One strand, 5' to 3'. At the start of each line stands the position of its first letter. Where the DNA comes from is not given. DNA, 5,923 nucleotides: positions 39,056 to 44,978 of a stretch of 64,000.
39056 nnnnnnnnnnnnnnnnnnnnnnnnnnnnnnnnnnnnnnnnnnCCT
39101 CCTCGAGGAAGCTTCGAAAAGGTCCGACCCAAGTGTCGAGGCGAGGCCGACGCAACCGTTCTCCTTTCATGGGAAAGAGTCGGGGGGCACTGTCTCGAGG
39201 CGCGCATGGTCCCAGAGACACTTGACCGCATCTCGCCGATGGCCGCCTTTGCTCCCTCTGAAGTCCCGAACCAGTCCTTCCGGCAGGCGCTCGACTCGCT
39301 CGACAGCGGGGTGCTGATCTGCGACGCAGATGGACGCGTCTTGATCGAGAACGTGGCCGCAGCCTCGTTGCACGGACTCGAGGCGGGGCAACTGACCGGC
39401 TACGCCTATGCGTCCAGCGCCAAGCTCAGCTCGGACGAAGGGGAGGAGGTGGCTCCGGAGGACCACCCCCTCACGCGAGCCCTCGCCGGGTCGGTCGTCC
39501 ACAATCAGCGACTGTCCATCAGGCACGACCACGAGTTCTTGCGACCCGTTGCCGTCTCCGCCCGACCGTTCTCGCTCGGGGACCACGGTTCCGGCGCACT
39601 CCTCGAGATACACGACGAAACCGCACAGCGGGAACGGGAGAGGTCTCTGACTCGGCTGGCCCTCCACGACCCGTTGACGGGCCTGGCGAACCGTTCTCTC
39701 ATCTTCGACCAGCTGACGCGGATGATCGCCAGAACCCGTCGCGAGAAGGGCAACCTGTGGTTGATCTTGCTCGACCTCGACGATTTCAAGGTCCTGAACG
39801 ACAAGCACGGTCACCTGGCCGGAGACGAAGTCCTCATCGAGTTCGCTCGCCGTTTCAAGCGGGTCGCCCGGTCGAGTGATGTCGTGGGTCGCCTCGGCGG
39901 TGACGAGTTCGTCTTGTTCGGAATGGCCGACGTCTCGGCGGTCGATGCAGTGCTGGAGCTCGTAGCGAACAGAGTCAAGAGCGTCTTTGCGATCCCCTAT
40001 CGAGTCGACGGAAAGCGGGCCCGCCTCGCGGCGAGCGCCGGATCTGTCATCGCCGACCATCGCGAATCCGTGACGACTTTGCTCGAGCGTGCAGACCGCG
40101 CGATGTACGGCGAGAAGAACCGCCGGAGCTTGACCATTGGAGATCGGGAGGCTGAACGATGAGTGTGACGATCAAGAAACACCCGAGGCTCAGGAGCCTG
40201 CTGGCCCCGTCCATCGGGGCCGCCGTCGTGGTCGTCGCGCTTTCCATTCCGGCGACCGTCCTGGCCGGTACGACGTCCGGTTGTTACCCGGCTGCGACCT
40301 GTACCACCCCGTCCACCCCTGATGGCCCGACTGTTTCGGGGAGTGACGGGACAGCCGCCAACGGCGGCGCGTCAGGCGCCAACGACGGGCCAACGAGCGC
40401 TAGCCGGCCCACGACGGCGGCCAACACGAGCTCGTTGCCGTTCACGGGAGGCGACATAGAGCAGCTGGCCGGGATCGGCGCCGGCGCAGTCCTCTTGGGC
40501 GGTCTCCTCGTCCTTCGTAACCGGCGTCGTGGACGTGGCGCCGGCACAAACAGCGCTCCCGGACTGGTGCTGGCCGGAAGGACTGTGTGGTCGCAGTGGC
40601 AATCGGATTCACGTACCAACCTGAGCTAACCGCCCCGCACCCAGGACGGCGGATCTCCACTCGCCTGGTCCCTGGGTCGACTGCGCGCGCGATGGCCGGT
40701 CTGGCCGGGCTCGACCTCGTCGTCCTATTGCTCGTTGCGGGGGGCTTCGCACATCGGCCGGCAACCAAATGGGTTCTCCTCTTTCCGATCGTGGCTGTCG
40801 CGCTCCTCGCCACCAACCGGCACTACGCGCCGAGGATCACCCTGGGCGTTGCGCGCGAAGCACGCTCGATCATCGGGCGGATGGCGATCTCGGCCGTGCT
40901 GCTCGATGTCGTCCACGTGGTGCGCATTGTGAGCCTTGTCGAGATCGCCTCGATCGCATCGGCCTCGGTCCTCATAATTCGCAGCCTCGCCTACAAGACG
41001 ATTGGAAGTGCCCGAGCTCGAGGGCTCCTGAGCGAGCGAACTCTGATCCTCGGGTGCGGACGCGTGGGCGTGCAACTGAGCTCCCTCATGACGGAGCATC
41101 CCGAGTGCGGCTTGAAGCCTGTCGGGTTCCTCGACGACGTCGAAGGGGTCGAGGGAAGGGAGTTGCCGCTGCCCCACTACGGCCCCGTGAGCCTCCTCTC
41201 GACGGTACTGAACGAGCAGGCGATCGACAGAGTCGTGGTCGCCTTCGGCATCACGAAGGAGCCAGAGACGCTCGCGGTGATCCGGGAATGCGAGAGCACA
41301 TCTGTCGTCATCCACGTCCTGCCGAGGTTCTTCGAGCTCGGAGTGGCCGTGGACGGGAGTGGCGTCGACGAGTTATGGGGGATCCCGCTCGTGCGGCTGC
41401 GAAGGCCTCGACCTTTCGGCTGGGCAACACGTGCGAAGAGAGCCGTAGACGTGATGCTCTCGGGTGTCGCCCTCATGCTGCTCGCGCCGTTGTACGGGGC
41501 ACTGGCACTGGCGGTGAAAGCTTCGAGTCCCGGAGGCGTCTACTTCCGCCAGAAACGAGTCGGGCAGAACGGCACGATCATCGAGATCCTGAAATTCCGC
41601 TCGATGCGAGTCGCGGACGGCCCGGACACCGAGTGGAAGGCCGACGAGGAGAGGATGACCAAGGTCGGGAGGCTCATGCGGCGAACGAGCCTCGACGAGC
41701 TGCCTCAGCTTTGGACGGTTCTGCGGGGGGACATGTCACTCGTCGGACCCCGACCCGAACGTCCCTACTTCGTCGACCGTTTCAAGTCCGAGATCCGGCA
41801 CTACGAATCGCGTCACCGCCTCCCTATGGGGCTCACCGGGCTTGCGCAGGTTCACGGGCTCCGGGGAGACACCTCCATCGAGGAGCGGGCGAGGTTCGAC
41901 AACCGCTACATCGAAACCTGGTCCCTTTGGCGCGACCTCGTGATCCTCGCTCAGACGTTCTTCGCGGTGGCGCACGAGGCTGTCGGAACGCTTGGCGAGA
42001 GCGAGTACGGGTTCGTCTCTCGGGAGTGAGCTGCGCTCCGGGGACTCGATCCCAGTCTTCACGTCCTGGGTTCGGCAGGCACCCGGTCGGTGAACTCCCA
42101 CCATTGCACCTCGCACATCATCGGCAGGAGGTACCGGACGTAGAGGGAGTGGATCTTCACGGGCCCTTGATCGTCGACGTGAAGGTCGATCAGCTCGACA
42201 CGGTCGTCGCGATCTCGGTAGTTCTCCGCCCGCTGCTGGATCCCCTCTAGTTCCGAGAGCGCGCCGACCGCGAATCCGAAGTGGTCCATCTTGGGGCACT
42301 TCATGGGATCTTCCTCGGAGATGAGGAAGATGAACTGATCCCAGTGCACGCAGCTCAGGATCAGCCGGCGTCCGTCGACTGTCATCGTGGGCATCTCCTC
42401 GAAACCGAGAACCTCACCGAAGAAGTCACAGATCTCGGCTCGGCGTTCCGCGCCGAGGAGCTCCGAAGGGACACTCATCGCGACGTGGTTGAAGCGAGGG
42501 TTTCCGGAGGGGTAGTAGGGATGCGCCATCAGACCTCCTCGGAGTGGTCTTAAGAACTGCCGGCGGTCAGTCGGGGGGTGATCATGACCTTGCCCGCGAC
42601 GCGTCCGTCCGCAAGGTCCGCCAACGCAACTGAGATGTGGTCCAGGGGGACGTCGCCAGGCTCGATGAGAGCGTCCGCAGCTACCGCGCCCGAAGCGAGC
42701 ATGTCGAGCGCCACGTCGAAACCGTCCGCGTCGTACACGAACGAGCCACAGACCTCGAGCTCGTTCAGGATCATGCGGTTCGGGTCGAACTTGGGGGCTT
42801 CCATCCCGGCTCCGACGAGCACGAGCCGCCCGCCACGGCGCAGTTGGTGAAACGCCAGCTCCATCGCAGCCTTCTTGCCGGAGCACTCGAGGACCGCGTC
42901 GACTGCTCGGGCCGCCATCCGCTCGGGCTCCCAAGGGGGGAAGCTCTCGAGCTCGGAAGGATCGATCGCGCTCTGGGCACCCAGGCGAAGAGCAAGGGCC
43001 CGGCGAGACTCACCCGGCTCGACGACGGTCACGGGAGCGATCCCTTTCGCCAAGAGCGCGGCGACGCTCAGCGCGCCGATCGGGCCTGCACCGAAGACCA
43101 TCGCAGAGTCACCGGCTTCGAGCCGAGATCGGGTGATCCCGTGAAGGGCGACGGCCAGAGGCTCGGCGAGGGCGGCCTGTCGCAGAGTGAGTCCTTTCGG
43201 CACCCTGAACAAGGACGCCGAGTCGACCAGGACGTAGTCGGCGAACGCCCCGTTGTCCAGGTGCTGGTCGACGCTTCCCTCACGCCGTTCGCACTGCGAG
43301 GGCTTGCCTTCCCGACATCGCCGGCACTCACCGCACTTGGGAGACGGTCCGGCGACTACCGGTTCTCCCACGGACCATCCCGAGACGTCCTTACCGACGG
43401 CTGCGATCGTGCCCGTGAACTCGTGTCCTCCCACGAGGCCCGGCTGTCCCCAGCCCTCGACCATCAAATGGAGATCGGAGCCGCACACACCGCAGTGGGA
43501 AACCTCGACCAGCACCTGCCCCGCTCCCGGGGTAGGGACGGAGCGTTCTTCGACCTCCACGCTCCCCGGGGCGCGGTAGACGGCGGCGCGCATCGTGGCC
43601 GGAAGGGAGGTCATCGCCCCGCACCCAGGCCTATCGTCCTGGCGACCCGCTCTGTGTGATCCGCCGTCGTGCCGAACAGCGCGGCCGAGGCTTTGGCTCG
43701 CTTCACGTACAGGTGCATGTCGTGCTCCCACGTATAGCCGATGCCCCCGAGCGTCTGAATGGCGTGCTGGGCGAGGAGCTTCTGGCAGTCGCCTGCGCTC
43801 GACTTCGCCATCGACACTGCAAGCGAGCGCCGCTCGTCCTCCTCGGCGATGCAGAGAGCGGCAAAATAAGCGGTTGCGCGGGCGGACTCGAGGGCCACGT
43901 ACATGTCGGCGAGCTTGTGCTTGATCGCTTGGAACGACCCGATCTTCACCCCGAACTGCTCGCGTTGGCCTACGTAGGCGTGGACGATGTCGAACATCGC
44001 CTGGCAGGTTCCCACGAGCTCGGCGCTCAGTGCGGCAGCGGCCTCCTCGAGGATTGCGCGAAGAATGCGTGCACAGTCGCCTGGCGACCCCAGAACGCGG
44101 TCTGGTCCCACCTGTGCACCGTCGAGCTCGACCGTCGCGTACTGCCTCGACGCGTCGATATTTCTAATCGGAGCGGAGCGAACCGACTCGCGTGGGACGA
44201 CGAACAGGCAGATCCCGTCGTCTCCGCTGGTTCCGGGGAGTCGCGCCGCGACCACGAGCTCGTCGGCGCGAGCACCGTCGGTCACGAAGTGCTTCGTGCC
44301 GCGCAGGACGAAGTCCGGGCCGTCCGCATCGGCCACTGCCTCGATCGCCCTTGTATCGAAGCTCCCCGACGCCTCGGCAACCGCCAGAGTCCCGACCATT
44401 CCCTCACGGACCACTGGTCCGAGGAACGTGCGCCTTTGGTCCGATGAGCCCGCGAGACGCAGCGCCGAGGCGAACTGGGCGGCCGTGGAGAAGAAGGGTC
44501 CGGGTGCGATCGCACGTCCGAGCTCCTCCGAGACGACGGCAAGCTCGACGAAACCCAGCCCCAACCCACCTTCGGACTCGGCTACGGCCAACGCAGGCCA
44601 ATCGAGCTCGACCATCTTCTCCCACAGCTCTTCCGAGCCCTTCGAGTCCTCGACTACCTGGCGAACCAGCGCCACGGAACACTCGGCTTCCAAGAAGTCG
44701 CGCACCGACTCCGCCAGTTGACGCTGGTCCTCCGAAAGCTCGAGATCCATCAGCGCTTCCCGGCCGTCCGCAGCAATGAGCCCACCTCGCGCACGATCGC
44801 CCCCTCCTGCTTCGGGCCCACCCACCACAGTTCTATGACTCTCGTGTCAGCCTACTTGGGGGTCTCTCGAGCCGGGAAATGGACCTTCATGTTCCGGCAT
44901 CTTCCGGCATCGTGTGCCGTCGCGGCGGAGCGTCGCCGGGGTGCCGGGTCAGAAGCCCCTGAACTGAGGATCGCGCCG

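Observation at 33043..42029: Mirror-image envelope module: two divergent membrane-tethered sigma fusions, each heading an arm with one LPFTG protein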

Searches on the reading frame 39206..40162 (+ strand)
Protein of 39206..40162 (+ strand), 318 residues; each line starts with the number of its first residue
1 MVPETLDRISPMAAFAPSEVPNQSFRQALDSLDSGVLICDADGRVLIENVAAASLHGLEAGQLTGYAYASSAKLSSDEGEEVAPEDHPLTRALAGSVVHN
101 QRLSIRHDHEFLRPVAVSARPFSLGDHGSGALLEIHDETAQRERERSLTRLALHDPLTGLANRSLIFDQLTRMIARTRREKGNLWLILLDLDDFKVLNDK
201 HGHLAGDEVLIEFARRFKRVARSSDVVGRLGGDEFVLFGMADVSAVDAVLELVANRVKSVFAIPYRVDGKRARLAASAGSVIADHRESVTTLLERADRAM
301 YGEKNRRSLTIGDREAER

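Call 3: search_protein_families(library=pfam, proteins=[window:39206-40162:+], max_evalue=0.01)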
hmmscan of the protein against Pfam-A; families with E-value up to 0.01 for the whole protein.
window:39206-40162:+ (318 aa): 4 families
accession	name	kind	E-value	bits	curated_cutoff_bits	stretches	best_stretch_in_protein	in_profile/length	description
PF00990.26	GGDEF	-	2.7e-38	131.7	23.8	1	152-306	1-157/161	Diguanylate cyclase, GGDEF domain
PF08448.16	PAS_4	-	2e-06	28.4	23.1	1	29-142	1-109/110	PAS fold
PF00989.32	PAS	-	0.00029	21.2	22.6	1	25-69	3-47/113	PAS fold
PF12860.13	PAS_7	-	0.0071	16.9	27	0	29-143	1-112/115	PAS fold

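Call 4: search_protein_families(library=ncbifam, proteins=[window:39206-40162:+], max_evalue=0.01)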
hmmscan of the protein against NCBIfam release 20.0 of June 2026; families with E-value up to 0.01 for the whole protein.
window:39206-40162:+ (318 aa): 24 families
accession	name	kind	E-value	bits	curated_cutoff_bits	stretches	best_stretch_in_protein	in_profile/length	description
NF007423.1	PRK09966.1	equivalog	5.2e-42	144.1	325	1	136-304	222-390/390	diguanylate cyclase DgcN/YfiN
NF007298.0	PRK09776.1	equivalog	1.8e-35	122.2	1135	1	28-305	560-836/1111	diguanylate cyclase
NF038266.1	diguan_SiaD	equivalog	9.1e-35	120.2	290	1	141-305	83-246/252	biofilm regulation diguanylate cyclase SiaD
TIGR00254.1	GGDEF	domain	1.1e-34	119.6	37.4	1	149-306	2-159/168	diguanylate cyclase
NF051473.1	DigCycDgcsShew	equivalog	1.4e-32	113.3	400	1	148-305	131-282/291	diguanylate cyclase DgcS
NF007135.0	PRK09581.1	equivalog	5.2e-32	111.2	474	1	149-306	289-447/457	PleD family two-component system response regulator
NF045675.1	PhdiestaseDibA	equivalog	3.3e-30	105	980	1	137-305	188-355/623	phosphodiesterase DibA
NF007380.0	PRK09894.1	equivalog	5e-30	104.9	256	1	142-305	119-278/296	diguanylate cyclase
NF053781.1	cdiGMPphdstlr2612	equivalog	1.4e-26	92.5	1600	1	141-307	829-995/1268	Tlr1612 family c-di-GMP phosphodiesterase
NF007474.0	PRK10060.1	equivalog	2.6e-25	88.7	782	1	137-306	222-387/663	cyclic di-GMP phosphodiesterase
NF040885.1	diguan_DgcJ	equivalog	5.3e-22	78.3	500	1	143-308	332-490/493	diguanylate cyclase DgcJ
NF011955.1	PRK15426.1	equivalog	1.6e-21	76.1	408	1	146-261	392-508/564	cellulose biosynthesis regulator diguanylate cyclase DgcQ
NF047654.1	DiguCycDgcRLepto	equivalog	1.6e-20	73.2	500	1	148-305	129-287/295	diguanylate cyclase DgcR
NF041606.1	dguan_cyc_DgcA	equivalog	1.8e-20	73.2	370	1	154-305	180-330/340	diguanylate cyclase DgcA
NF008467.0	PRK11359.1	equivalog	4.5e-19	67.9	857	1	142-303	366-521/800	oxygen-sensing cyclic-di-GMP phosphodiesterase DosP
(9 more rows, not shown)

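Call 31: find_related_loci(query=window:39206-40162:+, collection=metagenome_contigs, flank=7000)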
Query window:39206-40162:+ (318 aa) in metagenome_contigs; peptide patterns used: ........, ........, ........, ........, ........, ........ (x = any residue, [..] = any of these).
374 stretches matched a pattern; 145 encode a relative of the query (tblastn E <= 1e-3); the best 80 are kept; 80 distinct loci.
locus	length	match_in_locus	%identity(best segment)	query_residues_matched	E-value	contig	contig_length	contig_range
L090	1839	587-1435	33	20-312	4e-36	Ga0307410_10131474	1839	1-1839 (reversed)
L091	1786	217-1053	33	17-305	7e-33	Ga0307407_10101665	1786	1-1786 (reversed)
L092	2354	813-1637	33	21-305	4e-31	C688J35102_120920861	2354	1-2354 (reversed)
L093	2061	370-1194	33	21-305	5e-31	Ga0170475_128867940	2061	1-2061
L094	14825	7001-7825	34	25-304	2e-30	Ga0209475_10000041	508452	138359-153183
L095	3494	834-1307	43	147-305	5e-29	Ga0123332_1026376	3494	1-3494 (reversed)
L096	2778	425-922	46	143-306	9e-29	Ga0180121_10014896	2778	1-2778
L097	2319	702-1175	42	147-305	1e-28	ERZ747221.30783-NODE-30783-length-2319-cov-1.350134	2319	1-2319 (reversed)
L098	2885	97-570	42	147-305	2e-28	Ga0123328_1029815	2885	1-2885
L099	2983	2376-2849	42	147-305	5e-28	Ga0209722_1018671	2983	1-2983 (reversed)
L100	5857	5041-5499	41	152-305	6e-27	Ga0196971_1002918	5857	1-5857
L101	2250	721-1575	32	9-307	7e-27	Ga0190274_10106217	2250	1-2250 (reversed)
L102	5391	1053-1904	31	23-306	1e-26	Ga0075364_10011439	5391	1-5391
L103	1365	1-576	40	109-308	4e-26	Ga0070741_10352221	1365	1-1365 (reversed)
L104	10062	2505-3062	38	126-305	2e-25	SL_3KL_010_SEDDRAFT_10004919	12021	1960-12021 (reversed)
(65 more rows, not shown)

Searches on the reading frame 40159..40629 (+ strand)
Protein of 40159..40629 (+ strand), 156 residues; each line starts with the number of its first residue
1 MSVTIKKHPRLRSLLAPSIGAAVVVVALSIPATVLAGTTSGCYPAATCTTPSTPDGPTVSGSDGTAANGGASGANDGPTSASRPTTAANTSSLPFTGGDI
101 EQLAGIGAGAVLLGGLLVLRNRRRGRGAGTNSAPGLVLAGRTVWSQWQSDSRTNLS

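Call 3: search_protein_families(library=pfam, proteins=[window:40159-40629:+], max_evalue=0.01)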
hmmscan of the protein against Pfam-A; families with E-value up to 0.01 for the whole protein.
window:40159-40629:+ (156 aa): 0 families

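Call 4: search_protein_families(library=ncbifam, proteins=[window:40159-40629:+], max_evalue=0.01)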
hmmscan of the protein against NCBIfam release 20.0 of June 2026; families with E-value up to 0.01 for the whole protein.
window:40159-40629:+ (156 aa): 1 family
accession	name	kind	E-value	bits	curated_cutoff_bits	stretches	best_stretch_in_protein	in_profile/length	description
NF058582.1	Microco_LAVTG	domain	0.00012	22.1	27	1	93-124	2-34/34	LAVTG motif-containing sortase-dependent surface protein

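Call 70: search_protein_representatives(protein=window:40159-40629:+)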
Query: 156 residues. Proteins with E-value up to 0.001 (for the whole library): 116; up to 1e-10: 3; up to 1e-30: 1. The best 116 are listed.
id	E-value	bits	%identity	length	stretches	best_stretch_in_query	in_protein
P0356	1.4e-90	317.3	99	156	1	1-156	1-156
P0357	1.2e-18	83.8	50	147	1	27-152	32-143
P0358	1.1e-12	64.5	46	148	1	16-153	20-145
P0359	9.0e-10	55.1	47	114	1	22-126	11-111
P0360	1.0e-09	54.9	43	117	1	5-124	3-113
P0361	5.9e-09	52.4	41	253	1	27-150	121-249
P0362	6.0e-09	52.4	46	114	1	20-123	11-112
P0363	1.4e-08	51.2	41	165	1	34-123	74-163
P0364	1.9e-08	50.7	45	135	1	19-122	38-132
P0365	3.0e-08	50.1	44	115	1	20-122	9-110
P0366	4.0e-08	49.7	55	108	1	61-126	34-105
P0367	4.7e-08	49.5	50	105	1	19-122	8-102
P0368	5.2e-08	49.3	56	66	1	93-151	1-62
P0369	5.6e-08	49.2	52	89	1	30-123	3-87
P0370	7.1e-08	48.9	48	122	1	20-123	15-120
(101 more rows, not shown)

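Call 74: search_protein_families(library=pfam, proteins=[window:40159-40629:+], max_evalue=5)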
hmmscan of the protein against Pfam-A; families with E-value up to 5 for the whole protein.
window:40159-40629:+ (156 aa): 1 family
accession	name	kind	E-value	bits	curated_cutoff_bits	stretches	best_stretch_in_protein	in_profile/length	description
PF00746.26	Gram_pos_anchor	-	0.041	14.3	20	1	89-124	5-40/43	LPXTG cell wall anchor motif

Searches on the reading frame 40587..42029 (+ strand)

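Call 3: search_protein_families(library=pfam, proteins=[window:40587-42029:+], max_evalue=0.01)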
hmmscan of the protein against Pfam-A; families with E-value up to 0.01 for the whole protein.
window:40587-42029:+ (480 aa): 2 families
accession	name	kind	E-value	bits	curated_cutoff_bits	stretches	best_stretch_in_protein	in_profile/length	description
PF02397.22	Bac_transf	-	2.2e-60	203.7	27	1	284-461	1-177/179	Bacterial sugar transferase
PF13727.12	CoA_binding_3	-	1.7e-07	31.8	25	1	124-246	54-175/175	CoA-binding domain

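Call 4: search_protein_families(library=ncbifam, proteins=[window:40587-42029:+], max_evalue=0.01)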
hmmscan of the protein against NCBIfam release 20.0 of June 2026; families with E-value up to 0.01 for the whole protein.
window:40587-42029:+ (480 aa): 10 families
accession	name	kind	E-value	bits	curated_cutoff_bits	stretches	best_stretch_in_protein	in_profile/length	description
TIGR03025.1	EPS_sugtrans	subfamily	1.8e-105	353.8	295.55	1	59-463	29-440/445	exopolysaccharide biosynthesis polyprenyl glycosylphosphotransferase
TIGR03023.1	WcaJ_sugtrans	equivalog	2.5e-100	336.9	410.75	1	62-462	34-447/453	undecaprenyl-phosphate glucose phosphotransferase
TIGR03022.1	WbaP_sugtrans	subfamily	1.6e-64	218.8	403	1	58-462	26-450/456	undecaprenyl-phosphate galactose phosphotransferase WbaP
NF007518.0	PRK10124.1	equivalog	5.9e-61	206.6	684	1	116-459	111-455/464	undecaprenyl-phosphate glucose phosphotransferase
TIGR03013.1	EpsB_2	subfamily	5.7e-59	200.3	393.35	1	93-461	65-436/443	TIGR03013 family XrtA/PEP-CTERM system glycosyltransferase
NF050817.1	PolSacchBiosHfsE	equivalog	7.6e-48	163.4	750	1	41-458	29-456/467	polysaccharide biosynthesis protein HfsE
NF041877.1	EPS_EpsZ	equivalog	8.7e-46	156.5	800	1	104-460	92-451/459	exopolysaccharide biosynthesis polyisoprenyl-phosphate hexose-1-phosphate transferase EpsZ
NF052601.1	undeca_RfbP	equivalog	3.2e-38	131.4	330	2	353-461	131-235/244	undecaprenyl-phosphate galactose phosphotransferase family protein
NF011751.0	PRK15204.1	equivalog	3.9e-31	108.2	907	1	142-461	139-469/476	undecaprenyl-phosphate galactose phosphotransferase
NF045514.1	glycotran_HepC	equivalog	1.9e-24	86.2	140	1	281-390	114-211/220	heterocyst development glycosyltransferase HepC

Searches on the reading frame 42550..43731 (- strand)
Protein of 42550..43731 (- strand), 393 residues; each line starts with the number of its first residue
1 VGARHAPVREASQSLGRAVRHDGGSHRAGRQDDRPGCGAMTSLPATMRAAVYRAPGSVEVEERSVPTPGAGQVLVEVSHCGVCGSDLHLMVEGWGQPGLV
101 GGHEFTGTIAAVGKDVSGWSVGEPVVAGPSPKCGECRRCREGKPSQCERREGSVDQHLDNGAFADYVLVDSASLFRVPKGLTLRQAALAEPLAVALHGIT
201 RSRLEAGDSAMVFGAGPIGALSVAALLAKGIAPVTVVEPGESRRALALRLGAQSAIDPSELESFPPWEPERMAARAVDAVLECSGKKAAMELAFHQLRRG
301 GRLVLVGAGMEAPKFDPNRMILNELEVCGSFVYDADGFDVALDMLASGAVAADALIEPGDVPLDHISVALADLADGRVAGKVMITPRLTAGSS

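Call 54: search_protein_families(library=pfam, proteins=[window:42550-43731:-], max_evalue=0.001)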
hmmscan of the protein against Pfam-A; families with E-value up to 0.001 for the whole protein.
window:42550-43731:- (393 aa): 4 families
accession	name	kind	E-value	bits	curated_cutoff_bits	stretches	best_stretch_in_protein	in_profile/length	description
PF08240.17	ADH_N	-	3.5e-26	91.9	23.5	1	69-179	1-104/104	Alcohol dehydrogenase GroES-like domain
PF00107.32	ADH_zinc_N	-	8.9e-23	81.1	31.8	1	217-346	1-128/129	Zinc-binding dehydrogenase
PF16912.11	Glu_dehyd_C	-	4.5e-07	30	34.9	1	201-346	24-174/211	Glucose dehydrogenase C-terminus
PF13602.12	ADH_zinc_N_2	-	2.5e-06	28.9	27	1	250-383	1-133/134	Zinc-binding dehydrogenase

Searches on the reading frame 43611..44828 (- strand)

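Call 54: search_protein_families(library=pfam, proteins=[window:43611-44828:-], max_evalue=0.001)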
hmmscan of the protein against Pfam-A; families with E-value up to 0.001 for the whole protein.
window:43611-44828:- (405 aa): 4 families
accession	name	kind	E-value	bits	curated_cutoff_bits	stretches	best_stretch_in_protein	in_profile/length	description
PF00441.29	Acyl-CoA_dh_1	-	4e-26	92.4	22.4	1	259-399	10-149/150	Acyl-CoA dehydrogenase, C-terminal domain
PF02771.21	Acyl-CoA_dh_N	-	1.2e-19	71.2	22.9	1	32-141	1-111/113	Acyl-CoA dehydrogenase, N-terminal domain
PF02770.24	Acyl-CoA_dh_M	-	2.1e-11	44.3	33.3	1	148-221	2-78/97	Acyl-CoA dehydrogenase, middle domain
PF08028.16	Acyl-CoA_dh_2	-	3.8e-06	27.7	22.7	1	267-365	3-110/134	Acyl-CoA dehydrogenase, C-terminal domain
